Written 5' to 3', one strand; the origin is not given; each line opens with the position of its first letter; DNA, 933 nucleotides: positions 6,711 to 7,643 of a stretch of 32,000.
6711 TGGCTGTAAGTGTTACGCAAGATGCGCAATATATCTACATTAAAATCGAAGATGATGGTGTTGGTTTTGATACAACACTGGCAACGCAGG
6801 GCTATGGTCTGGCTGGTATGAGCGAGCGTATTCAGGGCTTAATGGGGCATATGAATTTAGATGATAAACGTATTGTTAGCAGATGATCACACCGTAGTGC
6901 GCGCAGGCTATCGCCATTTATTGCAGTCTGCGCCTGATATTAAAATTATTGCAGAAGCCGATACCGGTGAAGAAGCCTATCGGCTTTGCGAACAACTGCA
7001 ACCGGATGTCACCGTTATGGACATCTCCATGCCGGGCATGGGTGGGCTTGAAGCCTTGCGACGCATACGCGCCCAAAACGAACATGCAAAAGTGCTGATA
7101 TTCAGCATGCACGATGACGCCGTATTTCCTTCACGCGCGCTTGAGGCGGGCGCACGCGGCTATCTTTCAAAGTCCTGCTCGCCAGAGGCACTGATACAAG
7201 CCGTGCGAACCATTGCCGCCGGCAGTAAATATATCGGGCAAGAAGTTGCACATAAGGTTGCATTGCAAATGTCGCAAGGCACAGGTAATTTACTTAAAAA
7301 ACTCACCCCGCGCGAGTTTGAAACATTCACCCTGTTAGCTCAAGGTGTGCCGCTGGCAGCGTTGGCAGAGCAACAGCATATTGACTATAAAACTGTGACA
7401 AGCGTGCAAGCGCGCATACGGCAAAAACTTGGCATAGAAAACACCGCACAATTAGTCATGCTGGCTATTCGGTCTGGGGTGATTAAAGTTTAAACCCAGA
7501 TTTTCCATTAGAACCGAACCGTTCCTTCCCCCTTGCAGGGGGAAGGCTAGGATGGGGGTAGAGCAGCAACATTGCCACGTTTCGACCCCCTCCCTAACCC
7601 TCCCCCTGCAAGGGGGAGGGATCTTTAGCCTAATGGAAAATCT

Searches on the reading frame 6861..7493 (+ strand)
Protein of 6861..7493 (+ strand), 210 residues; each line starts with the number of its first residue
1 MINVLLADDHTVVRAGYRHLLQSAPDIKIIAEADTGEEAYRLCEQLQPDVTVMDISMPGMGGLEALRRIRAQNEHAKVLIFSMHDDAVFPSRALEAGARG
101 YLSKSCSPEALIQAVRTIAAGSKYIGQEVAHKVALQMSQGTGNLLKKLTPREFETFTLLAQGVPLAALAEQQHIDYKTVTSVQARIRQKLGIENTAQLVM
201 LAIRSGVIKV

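Call 8: search_protein_families(library=pfam, proteins=[window:6861-7493:+], max_evalue=0.001)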
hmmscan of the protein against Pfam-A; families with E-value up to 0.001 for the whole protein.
window:6861-7493:+ (210 aa): 2 families
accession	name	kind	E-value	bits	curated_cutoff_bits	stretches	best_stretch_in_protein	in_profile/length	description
PF00072.30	Response_reg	-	7.1e-30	103.9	30.2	1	4-116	1-111/111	Response regulator receiver domain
PF00196.25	GerE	-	5.2e-09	36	23.5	1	147-202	2-57/57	Bacterial regulatory proteins, luxR family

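Call 81: search_protein_families(library=ncbifam, proteins=[window:6861-7493:+], max_evalue=0.00001)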
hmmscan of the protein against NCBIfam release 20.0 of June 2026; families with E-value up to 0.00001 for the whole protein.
window:6861-7493:+ (210 aa): 74 families (the best 25 are shown)
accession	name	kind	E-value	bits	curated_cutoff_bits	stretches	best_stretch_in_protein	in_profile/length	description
NF007018.1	PRK09483.1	equivalog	2.1e-54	184.4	280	1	1-209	1-210/217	UvrY/SirA/GacA family response regulator transcription factor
NF052445.1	RespRegMctR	equivalog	1.5e-43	148.6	300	1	2-207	2-204/205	two-component system response regulator MctR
NF011896.0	PRK15369.1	equivalog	3.9e-39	134.5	242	1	2-208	4-210/211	two component system response regulator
NF007685.0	PRK10360.1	equivalog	3.8e-37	128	258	1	1-199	1-189/196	response regulator transcription factor UhpA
NF007935.0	PRK10651.1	equivalog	4.7e-37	127.3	250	1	3-192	8-200/216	two-component system response regulator NarL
NF047785.1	respo_reg_MadR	equivalog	6.1e-31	107.4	300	1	2-208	1-209/209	MadR family response regulator transcription factor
NF007708.0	PRK10403.1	equivalog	3.5e-30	105.1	343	1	3-193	8-199/215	nitrate/nitrite response regulator protein NarP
NF007419.0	PRK09958.1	equivalog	1.3e-26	93.5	251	1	3-204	2-200/204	acid-sensing system DNA-binding response regulator EvgA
NF007403.0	PRK09935.1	equivalog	2.5e-26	92.6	271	1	3-202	5-204/210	fimbria biosynthesis transcriptional regulator FimZ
NF001965.0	PRK00742.1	subfamily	2.4e-22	79.6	293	1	2-108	4-111/357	chemotaxis-specific protein-glutamate methyltransferase CheB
NF041830.1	RR_TF_ErdR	exception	4e-21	75.7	390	1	3-201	3-204/213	response regulator transcription factor ErdR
NF008098.0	PRK10840.1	equivalog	2.8e-20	72.7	235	1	2-199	4-202/216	response regulator transcription factor RcsB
NF006900.1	PRK09390.1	equivalog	5.8e-19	68.4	255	1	3-206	6-201/203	response regulator FixJ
NF041367.1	CheY_Halo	equivalog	1.1e-18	67.7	200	1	4-118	1-113/114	chemotaxis protein CheY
NF009206.0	PRK12555.1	subfamily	1.6e-16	60.2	342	1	2-106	1-106/340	chemotaxis-specific protein-glutamate methyltransferase CheB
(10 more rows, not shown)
